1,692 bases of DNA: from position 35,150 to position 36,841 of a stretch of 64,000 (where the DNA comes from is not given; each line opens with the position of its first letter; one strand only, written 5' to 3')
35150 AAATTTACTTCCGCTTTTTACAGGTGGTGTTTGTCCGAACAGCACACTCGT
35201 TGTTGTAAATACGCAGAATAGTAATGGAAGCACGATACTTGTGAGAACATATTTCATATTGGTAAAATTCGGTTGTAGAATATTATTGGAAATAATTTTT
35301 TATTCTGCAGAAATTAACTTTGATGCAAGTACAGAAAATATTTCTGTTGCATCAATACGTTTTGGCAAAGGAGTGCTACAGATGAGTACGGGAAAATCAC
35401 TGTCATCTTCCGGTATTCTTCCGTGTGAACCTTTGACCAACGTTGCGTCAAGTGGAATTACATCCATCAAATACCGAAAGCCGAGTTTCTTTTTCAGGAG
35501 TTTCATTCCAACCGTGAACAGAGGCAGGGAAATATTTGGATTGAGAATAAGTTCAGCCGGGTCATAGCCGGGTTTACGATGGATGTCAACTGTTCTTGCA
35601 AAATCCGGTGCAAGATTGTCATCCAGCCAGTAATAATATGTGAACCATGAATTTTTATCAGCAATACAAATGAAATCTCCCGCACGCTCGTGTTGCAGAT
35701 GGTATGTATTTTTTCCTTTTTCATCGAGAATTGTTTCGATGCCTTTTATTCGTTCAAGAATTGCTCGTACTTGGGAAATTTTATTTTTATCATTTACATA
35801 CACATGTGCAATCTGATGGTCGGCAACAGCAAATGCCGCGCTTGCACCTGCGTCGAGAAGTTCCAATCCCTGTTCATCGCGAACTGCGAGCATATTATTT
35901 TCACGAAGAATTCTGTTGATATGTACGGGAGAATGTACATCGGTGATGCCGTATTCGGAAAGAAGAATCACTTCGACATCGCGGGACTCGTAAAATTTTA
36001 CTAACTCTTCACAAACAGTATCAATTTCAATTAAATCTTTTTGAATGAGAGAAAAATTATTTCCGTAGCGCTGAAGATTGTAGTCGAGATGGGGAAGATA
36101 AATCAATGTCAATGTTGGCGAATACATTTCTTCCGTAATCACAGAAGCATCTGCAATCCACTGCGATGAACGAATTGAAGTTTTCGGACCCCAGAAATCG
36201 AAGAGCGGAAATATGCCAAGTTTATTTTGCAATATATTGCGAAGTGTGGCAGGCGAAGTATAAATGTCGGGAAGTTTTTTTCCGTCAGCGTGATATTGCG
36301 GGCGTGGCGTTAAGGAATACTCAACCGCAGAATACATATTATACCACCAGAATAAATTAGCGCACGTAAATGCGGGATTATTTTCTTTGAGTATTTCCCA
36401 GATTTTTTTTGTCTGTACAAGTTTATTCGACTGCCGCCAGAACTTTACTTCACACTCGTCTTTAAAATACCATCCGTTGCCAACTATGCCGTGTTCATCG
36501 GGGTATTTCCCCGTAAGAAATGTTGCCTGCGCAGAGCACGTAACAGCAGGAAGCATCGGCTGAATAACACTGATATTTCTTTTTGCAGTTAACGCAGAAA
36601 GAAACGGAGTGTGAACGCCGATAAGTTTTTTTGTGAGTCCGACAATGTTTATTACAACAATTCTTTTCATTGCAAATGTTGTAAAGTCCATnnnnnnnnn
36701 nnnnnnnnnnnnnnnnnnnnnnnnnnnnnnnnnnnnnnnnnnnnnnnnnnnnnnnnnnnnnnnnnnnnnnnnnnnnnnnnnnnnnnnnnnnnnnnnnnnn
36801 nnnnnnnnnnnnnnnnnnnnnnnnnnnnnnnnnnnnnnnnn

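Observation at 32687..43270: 10.6 kb co-directional operon: pepD, complete eboA-F cluster, a BNR protein, an NTF2/HMBD lipoprotein and DUF2461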

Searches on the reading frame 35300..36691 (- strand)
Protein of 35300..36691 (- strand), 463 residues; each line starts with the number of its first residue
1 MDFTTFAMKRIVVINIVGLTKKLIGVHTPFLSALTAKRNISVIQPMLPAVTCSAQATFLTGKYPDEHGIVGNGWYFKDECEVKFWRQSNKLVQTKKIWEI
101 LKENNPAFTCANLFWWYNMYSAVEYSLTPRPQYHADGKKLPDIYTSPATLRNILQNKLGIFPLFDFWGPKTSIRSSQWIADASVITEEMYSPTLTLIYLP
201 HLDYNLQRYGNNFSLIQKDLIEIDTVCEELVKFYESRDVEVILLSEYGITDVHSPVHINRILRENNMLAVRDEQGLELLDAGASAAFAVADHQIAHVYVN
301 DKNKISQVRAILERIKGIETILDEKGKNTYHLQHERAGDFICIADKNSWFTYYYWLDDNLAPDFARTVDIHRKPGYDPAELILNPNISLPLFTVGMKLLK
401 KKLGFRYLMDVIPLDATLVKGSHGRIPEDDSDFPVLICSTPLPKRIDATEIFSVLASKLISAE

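Call 3: search_protein_families(library=pfam, proteins=[window:35300-36691:-], max_evalue=0.01)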
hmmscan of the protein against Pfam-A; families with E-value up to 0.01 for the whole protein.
window:35300-36691:- (463 aa): 1 family
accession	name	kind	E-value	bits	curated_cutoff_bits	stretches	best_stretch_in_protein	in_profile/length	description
PF01663.27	Phosphodiest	-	3.8e-62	211.3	23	1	12-377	2-342/342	Type I phosphodiesterase / nucleotide pyrophosphatase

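Call 4: search_protein_families(library=ncbifam, proteins=[window:35300-36691:-], max_evalue=0.01)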
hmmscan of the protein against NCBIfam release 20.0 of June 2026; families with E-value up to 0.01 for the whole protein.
window:35300-36691:- (463 aa): 3 families
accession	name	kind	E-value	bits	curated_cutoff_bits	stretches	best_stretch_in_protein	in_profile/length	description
TIGR02335.1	hydr_PhnA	equivalog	2e-06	27.1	407.55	0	26-81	35-89/408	phosphonoacetate hydrolase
NF042991.1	alk_phos_PafA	equivalog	0.0025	16.3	650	1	46-79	82-115/554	alkaline phosphatase PafA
NF051873.1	AlkPhosPhoY32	equivalog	0.0036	15.9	1000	1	50-77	68-95/539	alkaline phosphatase PhoY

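Call 13: find_related_loci(query=window:35300-36670:-, collection=genome_contigs, flank=10000)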
Query window:35300-36670:- (456 aa) in genome_contigs; peptide patterns used: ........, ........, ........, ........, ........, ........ (x = any residue, [..] = any of these).
600 stretches matched a pattern (row limit reached: there are more); 559 encode a relative of the query (tblastn E <= 1e-3); the best 80 are kept; 80 distinct loci.
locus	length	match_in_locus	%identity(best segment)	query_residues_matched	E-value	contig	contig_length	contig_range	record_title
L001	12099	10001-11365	68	1-452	0e+0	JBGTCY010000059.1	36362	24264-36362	MAG: Chitinophagales bacterium isolate JTS-RE130 k141_2184653, whole genome shotgun sequence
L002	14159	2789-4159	66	1-454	0e+0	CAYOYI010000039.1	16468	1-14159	MAG TPA_asm: uncultured Chitinophagaceae bacterium isolate SRP237561_co1_268 genome assembly, contig: NODE_6078_length_1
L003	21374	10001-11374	62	1-455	0e+0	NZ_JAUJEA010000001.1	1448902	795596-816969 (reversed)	Splendidivirga corallicola strain BMA10 NAEMHLCP_1, whole genome shotgun sequence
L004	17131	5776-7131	65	1-448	0e+0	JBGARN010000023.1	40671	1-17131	MAG: Bacteroidia bacterium isolate MAG_MBR_H10.98 MBRH10-98_opera_contig_3612, whole genome shotgun sequence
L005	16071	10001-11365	63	1-452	0e+0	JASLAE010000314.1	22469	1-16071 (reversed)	MAG: Cesiribacter sp. isolate CMU.bins.126 k141_20914947, whole genome shotgun sequence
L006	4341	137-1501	61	1-452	0e+0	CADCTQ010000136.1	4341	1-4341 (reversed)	MAG: uncultured Cytophagales bacterium isolate AVDCRST_MAG56 genome assembly, contig: NODE1534, whole genome shotgun seq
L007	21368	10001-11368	64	1-454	0e+0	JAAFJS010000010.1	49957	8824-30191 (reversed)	MAG: Cytophagales bacterium isolate bin4.concoct.b16b17b19.039 WN_Cytophagales_4_scaffold_10, whole genome shotgun seque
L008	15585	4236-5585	64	1-447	0e+0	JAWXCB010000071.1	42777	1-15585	MAG: Chitinophagales bacterium isolate MP9P1.11 k99_1268482, whole genome shotgun sequence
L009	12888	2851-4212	63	1-452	0e+0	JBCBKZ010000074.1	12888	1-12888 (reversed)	MAG: Bacteroidota bacterium isolate J06627_36 NODE_74_length_12888_cov_6.034580, whole genome shotgun sequence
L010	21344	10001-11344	63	1-445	0e+0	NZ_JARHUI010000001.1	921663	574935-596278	Algoriphagus sp. CAU 1675 contig1, whole genome shotgun sequence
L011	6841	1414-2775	62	1-452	0e+0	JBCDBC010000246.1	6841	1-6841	MAG: Bacteroidota bacterium isolate P01_F01_bin.74 k141_1226226_length_6841_cov_13.0000, whole genome shotgun sequence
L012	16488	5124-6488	64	1-452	0e+0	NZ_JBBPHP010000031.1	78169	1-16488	Catalinimonas sp. 4WD22 NODE_31_length_78169_cov_172.100958, whole genome shotgun sequence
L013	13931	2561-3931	61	1-454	0e+0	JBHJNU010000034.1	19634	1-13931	MAG: Flavobacteriaceae bacterium isolate al_S4C584 S4Ck119_545832, whole genome shotgun sequence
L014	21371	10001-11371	62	1-454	0e+0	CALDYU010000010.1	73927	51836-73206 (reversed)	MAG: uncultured Flavobacteriaceae bacterium isolate H4_Bin_METABAT__174_1 genome assembly, contig: c_000000487540, whole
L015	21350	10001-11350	62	1-448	0e+0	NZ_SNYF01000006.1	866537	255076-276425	Algoriphagus boseongensis strain CECT 8446 Ga0244635_102, whole genome shotgun sequence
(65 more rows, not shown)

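Call 23: find_homologous_proteins(query=window:35300-36670:-, max_evalue=1e-30)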
Query window:35300-36670:- (456 aa): 8000 proteins with E <= 1e-30 among 8000 candidates; the best 120 are listed.
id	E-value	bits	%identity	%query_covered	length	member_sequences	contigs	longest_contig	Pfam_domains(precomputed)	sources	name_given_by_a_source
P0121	0.0e+0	1055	100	100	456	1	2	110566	PF01663.28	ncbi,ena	-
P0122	5.4e-267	904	83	99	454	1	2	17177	PF01663.28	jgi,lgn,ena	jgi:predicted AlkP superfamily pyrophosphatase or phosphodiesterase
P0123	8.3e-218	742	67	99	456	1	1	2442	PF01663.28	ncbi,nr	ncbi:MAG TPA: nucleotide pyrophosphatase/phosphodiesterase family protein [Bacteroidia bacterium]|nr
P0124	1.6e-217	741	67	98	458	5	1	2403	PF01663.28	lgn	-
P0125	3.0e-217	740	68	99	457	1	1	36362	PF01663.28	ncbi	-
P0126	5.6e-217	739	68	98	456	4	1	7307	PF01663.28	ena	-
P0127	1.8e-216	737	69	98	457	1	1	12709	PF01663.28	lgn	-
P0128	5.1e-215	733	67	98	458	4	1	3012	PF01663.28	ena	-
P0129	7.2e-215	732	68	100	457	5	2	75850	PF01663.28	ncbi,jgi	jgi:predicted AlkP superfamily pyrophosphatase or phosphodiesterase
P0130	1.3e-214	731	65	98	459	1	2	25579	PF01663.28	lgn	-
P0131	1.6e-214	731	66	99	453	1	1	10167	PF01663.28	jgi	jgi:predicted AlkP superfamily pyrophosphatase or phosphodiesterase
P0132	1.6e-214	731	66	98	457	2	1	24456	PF01663.28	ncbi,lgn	ncbi:MAG: nucleotide pyrophosphatase/phosphodiesterase family protein [Bacteroidia bacterium]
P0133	3.3e-214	730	67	99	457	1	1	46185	PF01663.28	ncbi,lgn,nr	ncbi:MAG: alkaline phosphatase family protein [Ignavibacteriae bacterium]|nr:alkaline phosphatase fa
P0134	6.3e-214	729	66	98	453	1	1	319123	PF01663.28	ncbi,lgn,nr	ncbi:MAG: alkaline phosphatase family protein [Bacteroidetes bacterium]|nr:alkaline phosphatase fami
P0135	1.3e-213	728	67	98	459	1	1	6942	PF01663.28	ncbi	-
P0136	2.7e-213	727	65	99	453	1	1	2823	PF01663.28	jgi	jgi:predicted AlkP superfamily pyrophosphatase or phosphodiesterase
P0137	5.7e-213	726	66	99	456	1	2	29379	PF01663.28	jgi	jgi:predicted AlkP superfamily pyrophosphatase or phosphodiesterase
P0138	7.8e-212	722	64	99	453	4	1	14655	PF01663.28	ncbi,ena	-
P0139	7.2e-211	719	65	99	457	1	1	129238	PF01663.28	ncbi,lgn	-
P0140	9.2e-211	719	67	100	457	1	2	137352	PF01663.28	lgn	-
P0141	1.0e-210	718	66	99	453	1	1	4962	PF01663.28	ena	-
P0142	2.1e-210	717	63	100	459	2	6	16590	PF01663.28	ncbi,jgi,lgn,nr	ncbi:MAG: alkaline phosphatase family protein [Chitinophagales bacterium]|jgi:predicted AlkP superfa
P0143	6.0e-210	716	66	100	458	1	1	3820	PF01663.28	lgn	-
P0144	1.5e-209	714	65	99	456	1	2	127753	PF01663.28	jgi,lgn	jgi:predicted AlkP superfamily pyrophosphatase or phosphodiesterase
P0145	2.1e-209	714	66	100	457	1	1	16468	PF01663.28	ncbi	-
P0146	7.3e-209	712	66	100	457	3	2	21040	PF01663.28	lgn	-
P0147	1.9e-208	711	64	99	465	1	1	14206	PF01663.28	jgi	jgi:predicted AlkP superfamily pyrophosphatase or phosphodiesterase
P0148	2.7e-208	710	64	98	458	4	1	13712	PF01663.28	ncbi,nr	ncbi:MAG: alkaline phosphatase family protein [Bacteroidota bacterium]|nr:alkaline phosphatase famil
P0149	8.9e-208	709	64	99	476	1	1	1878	PF01663.28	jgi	jgi:predicted AlkP superfamily pyrophosphatase or phosphodiesterase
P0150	9.5e-208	709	65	100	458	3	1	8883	PF01663.28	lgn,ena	-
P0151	9.6e-208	709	66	99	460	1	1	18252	PF01663.28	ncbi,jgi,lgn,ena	-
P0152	1.1e-207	708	64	99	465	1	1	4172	PF01663.28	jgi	jgi:predicted AlkP superfamily pyrophosphatase or phosphodiesterase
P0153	1.2e-207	708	66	99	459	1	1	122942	PF01663.28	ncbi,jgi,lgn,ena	-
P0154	1.8e-207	708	68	95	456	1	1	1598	PF01663.28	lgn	-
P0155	2.0e-207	708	65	99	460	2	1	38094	PF01663.28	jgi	-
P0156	2.8e-207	707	66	99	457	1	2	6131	PF01663.28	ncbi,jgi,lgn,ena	-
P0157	4.1e-207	707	66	99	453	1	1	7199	PF01663.28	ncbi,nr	ncbi:MAG: alkaline phosphatase family protein [Cytophagaceae bacterium]|nr:alkaline phosphatase fami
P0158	5.3e-207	706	66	100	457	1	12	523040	PF01663.28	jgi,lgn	jgi:predicted AlkP superfamily pyrophosphatase or phosphodiesterase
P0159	6.1e-207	706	67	99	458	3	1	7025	PF01663.28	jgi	jgi:predicted AlkP superfamily pyrophosphatase or phosphodiesterase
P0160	7.8e-207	706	64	99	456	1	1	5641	PF01663.28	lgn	-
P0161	1.1e-206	705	64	100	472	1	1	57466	PF01663.28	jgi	jgi:predicted AlkP superfamily pyrophosphatase or phosphodiesterase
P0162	4.4e-206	703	63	100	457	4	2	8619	PF01663.28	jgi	jgi:predicted AlkP superfamily pyrophosphatase or phosphodiesterase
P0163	5.5e-206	703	65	99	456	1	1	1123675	PF01663.28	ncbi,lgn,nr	ncbi:MAG: alkaline phosphatase family protein [Chitinophagales bacterium]|nr:MAG: alkaline phosphata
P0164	5.5e-206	703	64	99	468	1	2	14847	PF01663.28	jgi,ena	jgi:predicted AlkP superfamily pyrophosphatase or phosphodiesterase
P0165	5.9e-206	703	62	99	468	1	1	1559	PF01663.28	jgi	jgi:predicted AlkP superfamily pyrophosphatase or phosphodiesterase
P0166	7.7e-206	702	65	99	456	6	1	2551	PF01663.28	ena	-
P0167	8.9e-206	702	62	100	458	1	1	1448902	PF01663.28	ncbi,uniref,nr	ncbi:alkaline phosphatase family protein [Fulvivirgaceae bacterium BMA10]|uniref:Alkaline phosphatas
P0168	1.7e-205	701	66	99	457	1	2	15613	PF01663.28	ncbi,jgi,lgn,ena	-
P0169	1.7e-205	701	61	100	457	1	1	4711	PF01663.28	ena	-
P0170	1.8e-205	701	64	99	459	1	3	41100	PF01663.28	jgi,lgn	jgi:predicted AlkP superfamily pyrophosphatase or phosphodiesterase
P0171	1.8e-205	701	64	98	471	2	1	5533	PF01663.28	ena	-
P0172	1.9e-205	701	65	98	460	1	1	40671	PF01663.28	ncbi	-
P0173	1.9e-205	701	64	99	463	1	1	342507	PF01663.28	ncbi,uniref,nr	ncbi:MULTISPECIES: alkaline phosphatase family protein [Cyanophyceae]|uniref:alkaline phosphatase fa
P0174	2.7e-205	701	65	100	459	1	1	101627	PF01663.28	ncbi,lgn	-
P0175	3.2e-205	700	64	99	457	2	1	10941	PF01663.28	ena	-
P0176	3.4e-205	700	64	99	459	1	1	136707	PF01663.28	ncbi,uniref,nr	ncbi:alkaline phosphatase family protein [Trichocoleus sp. FACHB-90]|uniref:alkaline phosphatase fam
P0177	1.1e-204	699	64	100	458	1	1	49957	PF01663.28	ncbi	-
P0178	1.5e-204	698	64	99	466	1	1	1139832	PF01663.28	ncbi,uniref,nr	ncbi:alkaline phosphatase family protein [Pontibacter vulgaris]|uniref:alkaline phosphatase family p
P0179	1.6e-204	698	63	99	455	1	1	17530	PF01663.28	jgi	jgi:predicted AlkP superfamily pyrophosphatase or phosphodiesterase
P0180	2.1e-204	698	65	99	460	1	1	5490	PF01663.28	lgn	-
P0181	2.4e-204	697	62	99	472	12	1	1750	PF01663.28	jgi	jgi:predicted AlkP superfamily pyrophosphatase or phosphodiesterase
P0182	4.4e-204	697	62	100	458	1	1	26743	PF01663.28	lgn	-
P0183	4.7e-204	696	64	99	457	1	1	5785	PF01663.28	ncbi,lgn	-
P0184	5.6e-204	696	62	100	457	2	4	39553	PF01663.28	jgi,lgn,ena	-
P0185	6.4e-204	696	63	99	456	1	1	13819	PF01663.28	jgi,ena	-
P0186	8.3e-204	696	64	100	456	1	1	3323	PF01663.28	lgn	-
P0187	8.8e-204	696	64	99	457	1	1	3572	PF01663.28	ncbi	-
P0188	9.5e-204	695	66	95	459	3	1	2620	PF01663.28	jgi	jgi:predicted AlkP superfamily pyrophosphatase or phosphodiesterase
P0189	1.1e-203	695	64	99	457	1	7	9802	PF01663.28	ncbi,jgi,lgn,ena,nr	ncbi:MAG: alkaline phosphatase family protein [Acidobacteria bacterium]|jgi:predicted AlkP superfami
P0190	1.1e-203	695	65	99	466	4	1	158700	PF01663.28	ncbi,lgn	-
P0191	1.1e-203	695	63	99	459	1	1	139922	PF01663.28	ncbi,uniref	ncbi:alkaline phosphatase family protein [Funiculus sociatus]|uniref:alkaline phosphatase family pro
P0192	1.2e-203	695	64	99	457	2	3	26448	PF01663.28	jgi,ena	-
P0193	1.7e-203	695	63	99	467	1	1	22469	PF01663.28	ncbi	-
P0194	1.7e-203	695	64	99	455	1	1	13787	PF01663.28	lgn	-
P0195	1.8e-203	695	63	99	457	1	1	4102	PF01663.28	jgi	-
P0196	2.0e-203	694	64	98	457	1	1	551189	PF01663.28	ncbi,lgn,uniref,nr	ncbi:alkaline phosphatase family protein [Flexithrix dorotheae]|uniref:alkaline phosphatase family p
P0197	2.0e-203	694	63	99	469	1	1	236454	PF01663.28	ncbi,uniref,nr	ncbi:alkaline phosphatase family protein [Cesiribacter sp. SM1]|uniref:alkaline phosphatase family p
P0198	2.1e-203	694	63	99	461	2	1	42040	PF01663.28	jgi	-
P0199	2.5e-203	694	65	99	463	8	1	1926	PF01663.28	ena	-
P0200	3.4e-203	694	63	100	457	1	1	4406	PF01663.28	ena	-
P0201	4.2e-203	693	62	99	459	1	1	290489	PF01663.28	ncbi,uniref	ncbi:nucleotide pyrophosphatase/phosphodiesterase family protein [uncultured Croceitalea sp.]|uniref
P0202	4.4e-203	693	63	99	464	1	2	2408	PF01663.28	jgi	jgi:predicted AlkP superfamily pyrophosphatase or phosphodiesterase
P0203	4.5e-203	693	63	100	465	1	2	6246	PF01663.28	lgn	-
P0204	5.4e-203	693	64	99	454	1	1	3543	PF01663.28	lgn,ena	-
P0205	5.5e-203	693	62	100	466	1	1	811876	PF01663.28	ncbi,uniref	ncbi:alkaline phosphatase family protein [Pontibacter chitinilyticus]|uniref:alkaline phosphatase fa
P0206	5.8e-203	693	63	100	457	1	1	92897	PF01663.28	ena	-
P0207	6.0e-203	693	63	99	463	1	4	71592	PF01663.28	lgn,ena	-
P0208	6.4e-203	693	64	98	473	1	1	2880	PF01663.28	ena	-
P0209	7.4e-203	692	63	99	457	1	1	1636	PF01663.28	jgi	-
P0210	8.2e-203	692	63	99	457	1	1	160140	PF01663.28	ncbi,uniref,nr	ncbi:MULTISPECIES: alkaline phosphatase family protein [Cyanophyceae]|uniref:alkaline phosphatase fa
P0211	8.2e-203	692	62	100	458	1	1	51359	PF01663.28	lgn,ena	-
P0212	8.7e-203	692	64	99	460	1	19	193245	PF01663.28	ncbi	ncbi:MAG: nucleotide pyrophosphatase/phosphodiesterase family protein [Flavobacteriaceae bacterium]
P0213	9.2e-203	692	62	99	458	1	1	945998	PF01663.28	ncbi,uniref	ncbi:nucleotide pyrophosphatase/phosphodiesterase family protein [Rapidithrix thailandica]|uniref:Nu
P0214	9.5e-203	692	64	99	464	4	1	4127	PF01663.28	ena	-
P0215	1.2e-202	692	64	99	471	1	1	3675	PF01663.28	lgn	-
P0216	2.0e-202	691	64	99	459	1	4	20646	PF01663.28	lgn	-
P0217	2.3e-202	691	64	95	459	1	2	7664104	PF01663.28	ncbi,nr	ncbi:alkaline phosphatase family protein [Flammeovirgaceae bacterium SG7u.111]|nr:alkaline phosphata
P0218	2.5e-202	691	63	99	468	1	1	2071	PF01663.28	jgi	jgi:predicted AlkP superfamily pyrophosphatase or phosphodiesterase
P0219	3.1e-202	690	63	98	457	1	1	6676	PF01663.28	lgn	-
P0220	3.1e-202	690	63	99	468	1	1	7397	PF01663.28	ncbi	ncbi:phosphodiesterase [Pontibacter sp. HJ8]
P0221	3.3e-202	690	66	94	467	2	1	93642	PF01663.28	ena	-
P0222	3.5e-202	690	62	100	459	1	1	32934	PF01663.28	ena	-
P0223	3.5e-202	690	60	99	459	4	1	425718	PF01663.28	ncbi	-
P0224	3.7e-202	690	64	100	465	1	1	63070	PF01663.28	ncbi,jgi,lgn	jgi:predicted AlkP superfamily pyrophosphatase or phosphodiesterase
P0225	3.7e-202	690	63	99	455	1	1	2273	PF01663.28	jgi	jgi:predicted AlkP superfamily pyrophosphatase or phosphodiesterase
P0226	4.0e-202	690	65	99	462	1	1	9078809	PF01663.28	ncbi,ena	-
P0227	5.7e-202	690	65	99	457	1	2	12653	PF01663.28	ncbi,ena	-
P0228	7.0e-202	689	63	99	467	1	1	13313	PF01663.28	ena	-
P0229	7.1e-202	689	64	99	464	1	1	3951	PF01663.28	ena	-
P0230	7.5e-202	689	63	99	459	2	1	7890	PF01663.28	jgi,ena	-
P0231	8.0e-202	689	63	99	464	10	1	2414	PF01663.28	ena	-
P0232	8.4e-202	689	62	99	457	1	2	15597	PF01663.28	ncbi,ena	-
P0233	8.6e-202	689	63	100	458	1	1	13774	PF01663.28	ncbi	-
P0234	1.0e-201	689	63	100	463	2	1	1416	PF01663.28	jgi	jgi:predicted AlkP superfamily pyrophosphatase or phosphodiesterase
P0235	1.2e-201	688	64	99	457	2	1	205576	PF01663.28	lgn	-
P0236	1.3e-201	688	64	99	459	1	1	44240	PF01663.28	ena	-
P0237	1.3e-201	688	63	100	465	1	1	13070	PF01663.28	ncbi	-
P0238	1.4e-201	688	64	99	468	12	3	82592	PF01663.28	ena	-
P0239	1.4e-201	688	62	99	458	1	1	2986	PF01663.28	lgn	-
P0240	1.7e-201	688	64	100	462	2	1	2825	PF01663.28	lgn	-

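Call 24: find_encoding_contigs(protein=P0122, flank=10000, max_places=3)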
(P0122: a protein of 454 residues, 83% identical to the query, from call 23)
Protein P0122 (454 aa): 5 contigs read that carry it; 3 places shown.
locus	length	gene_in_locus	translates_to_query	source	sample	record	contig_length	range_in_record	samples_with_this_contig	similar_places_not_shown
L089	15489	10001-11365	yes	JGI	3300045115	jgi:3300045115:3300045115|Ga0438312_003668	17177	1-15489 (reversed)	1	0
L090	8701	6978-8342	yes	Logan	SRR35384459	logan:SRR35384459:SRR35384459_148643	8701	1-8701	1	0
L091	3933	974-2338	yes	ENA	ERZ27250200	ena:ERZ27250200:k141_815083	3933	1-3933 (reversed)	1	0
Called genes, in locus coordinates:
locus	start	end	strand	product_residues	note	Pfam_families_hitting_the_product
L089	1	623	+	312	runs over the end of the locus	PF01619:Pro_dh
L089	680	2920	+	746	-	PF03169:OPT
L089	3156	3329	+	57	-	-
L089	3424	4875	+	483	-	PF01546:Peptidase_M20, PF07687:M20_dimer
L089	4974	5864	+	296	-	PF28008:EboA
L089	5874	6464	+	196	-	PF01026:TatD_DNase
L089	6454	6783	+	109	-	-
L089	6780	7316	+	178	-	PF01040:UbiA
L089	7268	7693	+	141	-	-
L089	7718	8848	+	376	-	PF01761:DHQ_synthase, PF24621:DHQS_C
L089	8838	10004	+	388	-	-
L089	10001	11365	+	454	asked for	PF01663:Phosphodiest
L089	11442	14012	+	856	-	PF04313:HSDR_N (faint), PF13588:HSDR_N_2 (weak), PF00270:DEAD, PF04851:ResIII, PF18766:SWI2_SNF2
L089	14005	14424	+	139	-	PF13366:PDDEXK_3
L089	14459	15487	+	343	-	?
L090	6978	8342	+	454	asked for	PF01663:Phosphodiest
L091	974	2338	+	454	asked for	PF01663:Phosphodiest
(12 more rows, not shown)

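Call 25: find_encoding_contigs(protein=P0133, flank=10000, max_places=2)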
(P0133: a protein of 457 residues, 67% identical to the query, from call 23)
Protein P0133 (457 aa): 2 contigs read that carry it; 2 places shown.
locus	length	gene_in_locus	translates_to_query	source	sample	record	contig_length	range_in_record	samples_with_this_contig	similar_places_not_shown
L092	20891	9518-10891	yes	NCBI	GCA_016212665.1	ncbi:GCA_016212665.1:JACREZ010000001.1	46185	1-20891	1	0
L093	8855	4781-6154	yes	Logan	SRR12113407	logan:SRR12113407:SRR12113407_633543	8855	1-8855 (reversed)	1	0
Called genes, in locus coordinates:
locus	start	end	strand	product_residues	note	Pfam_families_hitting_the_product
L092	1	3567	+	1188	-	PF00041:fn3 (faint), PF23166:Ig_N_CWD1, PF22073:Cep192_D4 (faint)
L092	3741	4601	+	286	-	PF28008:EboA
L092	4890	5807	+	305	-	PF01026:TatD_DNase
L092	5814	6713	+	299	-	PF01040:UbiA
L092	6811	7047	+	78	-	-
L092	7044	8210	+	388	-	PF01761:DHQ_synthase, PF24621:DHQS_C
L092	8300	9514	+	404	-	-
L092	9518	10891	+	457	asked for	PF01663:Phosphodiest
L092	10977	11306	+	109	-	PF24839:DUF7718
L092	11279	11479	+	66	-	-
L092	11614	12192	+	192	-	PF03352:Adenine_glyco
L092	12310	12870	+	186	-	PF05163:DinB (weak), PF07609:DUF1572 (weak), PF12867:DinB_2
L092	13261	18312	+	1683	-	PF02494:HYR, PF17802:SpaA (faint), PF17210:SdrD_B, PF18962:Por_Secre_tail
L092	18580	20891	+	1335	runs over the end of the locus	PF15902:Sortilin-Vps10 (faint), PF22544:HYDIN_VesB_CFA65-like_Ig (weak), PF18962:Por_Secre_tail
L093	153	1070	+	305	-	PF01026:TatD_DNase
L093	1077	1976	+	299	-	PF01040:UbiA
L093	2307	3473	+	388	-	PF01761:DHQ_synthase, PF24621:DHQS_C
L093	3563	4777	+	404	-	-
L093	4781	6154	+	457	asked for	PF01663:Phosphodiest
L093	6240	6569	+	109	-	PF24839:DUF7718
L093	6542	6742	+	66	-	-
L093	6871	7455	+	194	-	PF03352:Adenine_glyco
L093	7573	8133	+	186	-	PF05163:DinB (weak), PF07609:DUF1572 (weak), PF12867:DinB_2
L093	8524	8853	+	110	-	?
